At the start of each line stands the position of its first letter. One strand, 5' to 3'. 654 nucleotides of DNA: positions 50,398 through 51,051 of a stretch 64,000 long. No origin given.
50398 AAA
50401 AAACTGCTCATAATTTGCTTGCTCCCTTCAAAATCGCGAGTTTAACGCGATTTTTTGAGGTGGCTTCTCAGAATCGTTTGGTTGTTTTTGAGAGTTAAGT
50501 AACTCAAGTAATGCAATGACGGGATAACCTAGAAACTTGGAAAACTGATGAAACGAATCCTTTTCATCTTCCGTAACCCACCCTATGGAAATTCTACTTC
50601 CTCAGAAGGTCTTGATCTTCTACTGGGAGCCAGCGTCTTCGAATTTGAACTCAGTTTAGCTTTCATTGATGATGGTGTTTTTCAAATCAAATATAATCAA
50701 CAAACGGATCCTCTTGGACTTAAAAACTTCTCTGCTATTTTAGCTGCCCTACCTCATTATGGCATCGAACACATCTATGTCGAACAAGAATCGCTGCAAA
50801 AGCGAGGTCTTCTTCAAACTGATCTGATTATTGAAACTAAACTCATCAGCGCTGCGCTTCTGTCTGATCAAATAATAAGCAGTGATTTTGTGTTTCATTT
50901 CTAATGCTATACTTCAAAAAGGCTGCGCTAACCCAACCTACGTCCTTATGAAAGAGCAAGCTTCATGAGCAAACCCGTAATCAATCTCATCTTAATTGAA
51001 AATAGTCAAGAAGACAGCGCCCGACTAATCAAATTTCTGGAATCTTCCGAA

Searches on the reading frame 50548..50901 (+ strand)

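Call 53: search_protein_families(library=pfam, proteins=[window:50548-50901:+], max_evalue=0.00001)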
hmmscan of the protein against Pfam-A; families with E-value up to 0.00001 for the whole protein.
window:50548-50901:+ (118 aa): 1 family
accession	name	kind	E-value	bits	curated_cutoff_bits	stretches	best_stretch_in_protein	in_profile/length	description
PF02635.20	DsrE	-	2.5e-21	76.5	22.7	1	2-118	1-116/116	DsrE/DsrF-like family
